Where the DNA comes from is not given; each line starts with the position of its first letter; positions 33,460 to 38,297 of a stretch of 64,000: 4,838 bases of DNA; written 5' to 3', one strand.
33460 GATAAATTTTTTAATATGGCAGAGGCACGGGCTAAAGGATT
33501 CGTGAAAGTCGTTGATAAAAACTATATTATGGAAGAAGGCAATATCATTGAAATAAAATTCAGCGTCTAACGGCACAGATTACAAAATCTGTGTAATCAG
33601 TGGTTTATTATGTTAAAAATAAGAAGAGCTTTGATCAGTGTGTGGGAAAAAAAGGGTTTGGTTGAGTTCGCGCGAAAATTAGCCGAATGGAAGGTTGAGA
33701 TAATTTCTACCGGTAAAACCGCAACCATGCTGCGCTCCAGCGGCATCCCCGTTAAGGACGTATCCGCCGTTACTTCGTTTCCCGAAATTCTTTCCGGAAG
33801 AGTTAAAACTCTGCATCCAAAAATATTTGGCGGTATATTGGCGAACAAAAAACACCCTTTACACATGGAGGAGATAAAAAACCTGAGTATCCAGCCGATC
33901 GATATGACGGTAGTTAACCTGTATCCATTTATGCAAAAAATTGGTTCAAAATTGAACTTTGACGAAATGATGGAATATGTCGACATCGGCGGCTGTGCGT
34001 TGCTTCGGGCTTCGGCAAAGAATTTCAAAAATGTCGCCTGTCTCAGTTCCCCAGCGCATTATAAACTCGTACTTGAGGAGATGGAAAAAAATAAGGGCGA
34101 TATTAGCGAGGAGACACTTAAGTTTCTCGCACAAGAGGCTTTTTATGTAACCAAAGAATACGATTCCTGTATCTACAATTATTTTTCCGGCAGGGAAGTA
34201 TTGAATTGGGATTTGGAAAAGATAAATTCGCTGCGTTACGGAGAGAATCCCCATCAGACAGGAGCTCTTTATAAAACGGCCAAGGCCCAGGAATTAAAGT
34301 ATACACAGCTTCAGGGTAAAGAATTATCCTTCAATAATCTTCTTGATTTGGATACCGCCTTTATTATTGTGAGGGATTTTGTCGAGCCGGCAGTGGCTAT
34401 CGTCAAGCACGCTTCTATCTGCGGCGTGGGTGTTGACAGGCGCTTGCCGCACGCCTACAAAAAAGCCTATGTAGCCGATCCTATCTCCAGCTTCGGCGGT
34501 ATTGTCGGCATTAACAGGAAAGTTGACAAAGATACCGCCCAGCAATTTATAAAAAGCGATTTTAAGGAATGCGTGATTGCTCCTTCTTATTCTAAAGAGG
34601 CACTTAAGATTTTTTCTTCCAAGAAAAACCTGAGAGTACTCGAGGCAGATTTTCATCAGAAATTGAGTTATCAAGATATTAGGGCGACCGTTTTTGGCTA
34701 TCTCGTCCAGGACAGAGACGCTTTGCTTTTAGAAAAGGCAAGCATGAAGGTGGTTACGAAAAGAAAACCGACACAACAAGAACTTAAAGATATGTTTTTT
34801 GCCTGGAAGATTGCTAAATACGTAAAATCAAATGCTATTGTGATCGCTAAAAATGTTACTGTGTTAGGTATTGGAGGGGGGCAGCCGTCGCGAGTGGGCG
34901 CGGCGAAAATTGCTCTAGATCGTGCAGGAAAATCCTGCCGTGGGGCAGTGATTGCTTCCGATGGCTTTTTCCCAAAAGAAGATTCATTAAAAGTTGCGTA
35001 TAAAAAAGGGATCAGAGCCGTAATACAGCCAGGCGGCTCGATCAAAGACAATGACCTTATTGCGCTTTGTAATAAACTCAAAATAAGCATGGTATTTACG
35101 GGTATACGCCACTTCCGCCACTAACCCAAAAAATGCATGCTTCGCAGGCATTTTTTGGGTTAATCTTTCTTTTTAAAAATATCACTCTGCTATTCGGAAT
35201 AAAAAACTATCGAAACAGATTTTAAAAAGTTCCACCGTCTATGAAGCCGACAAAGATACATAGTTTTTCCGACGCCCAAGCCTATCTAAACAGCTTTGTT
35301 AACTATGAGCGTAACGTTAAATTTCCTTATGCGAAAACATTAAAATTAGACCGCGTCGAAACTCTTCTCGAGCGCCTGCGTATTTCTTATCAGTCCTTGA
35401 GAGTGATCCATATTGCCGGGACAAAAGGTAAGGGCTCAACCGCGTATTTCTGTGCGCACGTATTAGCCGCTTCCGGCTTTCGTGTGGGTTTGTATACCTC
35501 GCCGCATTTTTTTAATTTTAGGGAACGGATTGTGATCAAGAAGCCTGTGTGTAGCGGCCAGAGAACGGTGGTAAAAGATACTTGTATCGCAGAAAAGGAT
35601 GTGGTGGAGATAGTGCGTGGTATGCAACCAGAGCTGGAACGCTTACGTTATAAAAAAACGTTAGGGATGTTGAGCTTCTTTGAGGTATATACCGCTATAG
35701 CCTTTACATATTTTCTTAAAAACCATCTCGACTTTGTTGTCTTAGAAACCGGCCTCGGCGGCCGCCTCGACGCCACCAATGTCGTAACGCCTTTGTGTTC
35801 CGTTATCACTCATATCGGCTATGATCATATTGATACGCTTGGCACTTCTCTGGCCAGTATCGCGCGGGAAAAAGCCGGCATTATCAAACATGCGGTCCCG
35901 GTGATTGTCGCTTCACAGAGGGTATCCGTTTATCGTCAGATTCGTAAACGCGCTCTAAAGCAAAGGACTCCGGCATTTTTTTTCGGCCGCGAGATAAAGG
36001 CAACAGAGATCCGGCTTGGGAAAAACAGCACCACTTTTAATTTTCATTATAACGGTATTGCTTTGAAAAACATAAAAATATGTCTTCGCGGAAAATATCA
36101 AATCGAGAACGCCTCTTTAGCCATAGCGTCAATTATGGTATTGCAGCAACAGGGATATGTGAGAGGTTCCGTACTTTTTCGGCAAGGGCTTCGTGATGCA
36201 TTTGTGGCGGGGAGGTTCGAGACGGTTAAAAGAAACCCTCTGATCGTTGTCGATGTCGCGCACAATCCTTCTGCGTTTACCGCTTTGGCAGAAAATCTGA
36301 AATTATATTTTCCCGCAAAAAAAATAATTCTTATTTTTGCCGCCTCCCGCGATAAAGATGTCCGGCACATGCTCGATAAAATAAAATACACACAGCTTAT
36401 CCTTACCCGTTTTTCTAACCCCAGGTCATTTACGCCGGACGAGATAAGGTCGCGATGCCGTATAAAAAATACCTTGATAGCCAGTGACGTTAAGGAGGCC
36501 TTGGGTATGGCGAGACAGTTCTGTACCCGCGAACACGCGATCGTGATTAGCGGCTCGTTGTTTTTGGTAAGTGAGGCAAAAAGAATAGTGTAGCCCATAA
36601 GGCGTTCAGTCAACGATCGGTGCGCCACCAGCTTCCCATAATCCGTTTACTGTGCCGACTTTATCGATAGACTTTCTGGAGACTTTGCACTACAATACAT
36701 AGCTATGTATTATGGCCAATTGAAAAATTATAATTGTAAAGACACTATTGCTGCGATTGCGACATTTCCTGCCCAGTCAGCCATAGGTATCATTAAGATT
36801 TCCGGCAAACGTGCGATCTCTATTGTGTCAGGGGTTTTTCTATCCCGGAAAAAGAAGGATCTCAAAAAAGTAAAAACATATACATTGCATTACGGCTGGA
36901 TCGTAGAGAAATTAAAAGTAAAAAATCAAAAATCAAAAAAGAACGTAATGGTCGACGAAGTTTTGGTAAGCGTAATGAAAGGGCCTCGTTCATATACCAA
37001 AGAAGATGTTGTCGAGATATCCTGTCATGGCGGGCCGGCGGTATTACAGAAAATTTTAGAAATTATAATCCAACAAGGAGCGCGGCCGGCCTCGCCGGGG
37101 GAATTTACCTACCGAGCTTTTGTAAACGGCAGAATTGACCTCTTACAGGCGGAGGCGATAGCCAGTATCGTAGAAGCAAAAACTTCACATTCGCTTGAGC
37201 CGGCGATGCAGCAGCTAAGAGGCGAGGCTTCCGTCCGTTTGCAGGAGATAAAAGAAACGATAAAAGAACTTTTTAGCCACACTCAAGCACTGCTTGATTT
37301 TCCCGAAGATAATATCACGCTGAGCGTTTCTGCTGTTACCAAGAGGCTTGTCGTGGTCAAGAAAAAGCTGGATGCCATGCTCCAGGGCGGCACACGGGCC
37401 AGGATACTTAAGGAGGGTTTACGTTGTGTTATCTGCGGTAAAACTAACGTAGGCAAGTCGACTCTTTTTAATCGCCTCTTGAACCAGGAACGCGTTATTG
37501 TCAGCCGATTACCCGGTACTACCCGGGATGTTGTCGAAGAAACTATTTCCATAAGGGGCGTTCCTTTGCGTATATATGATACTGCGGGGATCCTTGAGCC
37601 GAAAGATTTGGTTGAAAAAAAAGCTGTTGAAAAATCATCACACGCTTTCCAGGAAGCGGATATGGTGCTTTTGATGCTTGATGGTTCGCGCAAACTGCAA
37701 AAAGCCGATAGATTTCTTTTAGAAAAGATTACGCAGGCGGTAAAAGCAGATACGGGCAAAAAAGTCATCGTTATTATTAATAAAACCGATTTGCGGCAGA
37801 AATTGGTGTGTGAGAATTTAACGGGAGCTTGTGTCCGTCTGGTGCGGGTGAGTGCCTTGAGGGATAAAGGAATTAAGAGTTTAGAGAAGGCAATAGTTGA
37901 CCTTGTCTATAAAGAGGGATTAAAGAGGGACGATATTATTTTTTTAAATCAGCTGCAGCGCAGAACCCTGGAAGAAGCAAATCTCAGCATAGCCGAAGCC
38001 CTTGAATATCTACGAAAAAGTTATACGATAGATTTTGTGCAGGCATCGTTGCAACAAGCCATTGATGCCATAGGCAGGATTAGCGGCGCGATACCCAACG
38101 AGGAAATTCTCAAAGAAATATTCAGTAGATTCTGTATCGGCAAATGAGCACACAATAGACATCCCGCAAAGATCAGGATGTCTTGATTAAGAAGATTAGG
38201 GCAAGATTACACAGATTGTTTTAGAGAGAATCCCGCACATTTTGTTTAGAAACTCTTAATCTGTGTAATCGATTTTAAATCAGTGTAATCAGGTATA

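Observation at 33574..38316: Exact 13-mer palindromic motif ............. shared by the purH translation-initiation region and the folE 5' leader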

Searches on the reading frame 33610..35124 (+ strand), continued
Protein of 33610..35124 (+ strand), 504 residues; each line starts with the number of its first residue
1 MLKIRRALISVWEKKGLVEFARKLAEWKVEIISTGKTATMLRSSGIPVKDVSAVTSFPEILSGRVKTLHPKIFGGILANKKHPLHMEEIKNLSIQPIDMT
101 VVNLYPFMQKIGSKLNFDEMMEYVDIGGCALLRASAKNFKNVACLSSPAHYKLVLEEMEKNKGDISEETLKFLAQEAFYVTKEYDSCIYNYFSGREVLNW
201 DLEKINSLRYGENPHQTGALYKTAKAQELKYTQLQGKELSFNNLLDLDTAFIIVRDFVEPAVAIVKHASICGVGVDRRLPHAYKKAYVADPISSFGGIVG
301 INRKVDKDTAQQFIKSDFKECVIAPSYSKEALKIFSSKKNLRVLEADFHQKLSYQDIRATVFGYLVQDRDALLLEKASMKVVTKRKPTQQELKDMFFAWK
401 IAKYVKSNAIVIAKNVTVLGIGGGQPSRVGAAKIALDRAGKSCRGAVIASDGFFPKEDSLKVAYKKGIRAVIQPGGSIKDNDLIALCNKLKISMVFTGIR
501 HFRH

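Call 35: find_encoding_contigs(protein=P0012, flank=7000, max_places=1)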
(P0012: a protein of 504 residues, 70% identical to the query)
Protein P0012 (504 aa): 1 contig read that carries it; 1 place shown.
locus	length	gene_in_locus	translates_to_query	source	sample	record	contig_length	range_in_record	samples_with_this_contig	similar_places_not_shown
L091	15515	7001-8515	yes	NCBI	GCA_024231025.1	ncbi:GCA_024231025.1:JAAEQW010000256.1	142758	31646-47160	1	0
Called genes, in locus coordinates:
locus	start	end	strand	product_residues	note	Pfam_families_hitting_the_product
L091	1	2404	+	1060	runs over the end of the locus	PF02463:SMC_N, PF13175:AAA_15, PF13304:AAA_21 (weak), PF13476:AAA_23, PF13304:AAA_21 (weak)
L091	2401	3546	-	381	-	PF00990:GGDEF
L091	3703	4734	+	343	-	PF02547:Queuosine_synth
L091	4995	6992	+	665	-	PF00009:GTP_EFTU, PF22042:EF-G_D2, PF14492:EFG_III, PF16658:RF3_C (weak), PF03764:EFG_IV, PF00679:EFG_C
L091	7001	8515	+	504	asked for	PF02142:MGS, PF01808:AICARFT_IMPCHas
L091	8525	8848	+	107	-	PF09719:C_GCAxxG_C_C (weak)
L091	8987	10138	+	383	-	PF16258:DUF4912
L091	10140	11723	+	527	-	PF03065:Glyco_hydro_57, PF09210:BE_C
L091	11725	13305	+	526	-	PF03065:Glyco_hydro_57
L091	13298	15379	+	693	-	PF01074:Glyco_hydro_38N (weak), PF03065:Glyco_hydro_57, PF09094:AmyA-A_glucT_m, PF09095:AmyA-gluTrfs_C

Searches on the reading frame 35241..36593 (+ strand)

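Call 7: search_protein_families(library=pfam, proteins=[window:35241-36593:+])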
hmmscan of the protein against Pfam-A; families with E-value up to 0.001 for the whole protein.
window:35241-36593:+ (450 aa): 2 families
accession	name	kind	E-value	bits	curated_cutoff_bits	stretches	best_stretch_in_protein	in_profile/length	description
PF02875.26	Mur_ligase_C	-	3.2e-18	67.2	28.4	1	324-439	1-126/127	Mur ligase, glutamate ligase domain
PF08245.18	Mur_ligase_M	-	1.8e-17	64.4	24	1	158-297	52-199/200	Mur ligase middle domain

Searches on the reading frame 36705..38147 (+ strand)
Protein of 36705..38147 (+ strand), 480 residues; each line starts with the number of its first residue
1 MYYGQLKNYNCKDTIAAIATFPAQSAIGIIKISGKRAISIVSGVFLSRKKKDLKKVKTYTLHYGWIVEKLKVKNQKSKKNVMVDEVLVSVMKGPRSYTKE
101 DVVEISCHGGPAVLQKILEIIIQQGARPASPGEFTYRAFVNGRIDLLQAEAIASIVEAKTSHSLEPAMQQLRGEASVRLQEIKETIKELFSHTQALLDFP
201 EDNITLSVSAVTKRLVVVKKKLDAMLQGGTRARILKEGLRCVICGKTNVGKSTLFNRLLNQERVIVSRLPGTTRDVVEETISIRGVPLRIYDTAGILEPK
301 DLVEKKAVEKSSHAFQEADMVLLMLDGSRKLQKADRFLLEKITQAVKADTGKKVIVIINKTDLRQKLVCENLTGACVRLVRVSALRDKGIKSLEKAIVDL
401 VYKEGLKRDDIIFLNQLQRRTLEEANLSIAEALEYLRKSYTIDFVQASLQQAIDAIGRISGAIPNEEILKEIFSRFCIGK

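Call 7: search_protein_families(library=pfam, proteins=[window:36705-38147:+])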
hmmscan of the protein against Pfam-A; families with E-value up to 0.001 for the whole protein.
window:36705-38147:+ (480 aa): 12 families
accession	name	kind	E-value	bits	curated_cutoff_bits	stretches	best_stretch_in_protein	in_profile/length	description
PF12631.12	MnmE_helical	-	1.2e-44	153.4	40.1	1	146-477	1-211/211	MnmE helical domain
PF10396.14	TrmE_N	-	2.3e-41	141.1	29.8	1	14-143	1-117/117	GTP-binding protein TrmE N-terminus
PF01926.29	MMR_HSR1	-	8.8e-27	93.9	21.9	1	241-360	2-113/113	50S ribosome-binding GTPase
PF02421.24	FeoB_N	-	2.1e-11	44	27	1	241-396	3-155/156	Ferrous iron transport protein B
PF04548.22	AIG1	-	2.4e-07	30.7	27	1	240-366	2-132/212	AIG1 family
PF08477.19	Roc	-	2.9e-06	27.9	27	1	241-362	2-119/119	Ras of Complex, Roc, domain of DAPkinase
PF00009.33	GTP_EFTU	-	1e-05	25.6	26.5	0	311-401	86-186/188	Elongation factor Tu GTP binding domain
PF00071.28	Ras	-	1.5e-05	25.1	21.6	1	240-370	1-123/162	Ras family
PF03193.22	RsgA_GTPase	-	2.3e-05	24.7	30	0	239-268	107-136/174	RsgA GTPase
PF00025.27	Arf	-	3.3e-05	23.9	22.3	1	236-373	12-137/174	ADP-ribosylation factor family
PF04670.18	Gtr1_RagA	-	3.8e-05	23.7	22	1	243-366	4-126/232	Gtr1/RagA G protein conserved region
PF00350.29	Dynamin_N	-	0.00052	20.5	27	0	242-274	2-34/168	Dynamin family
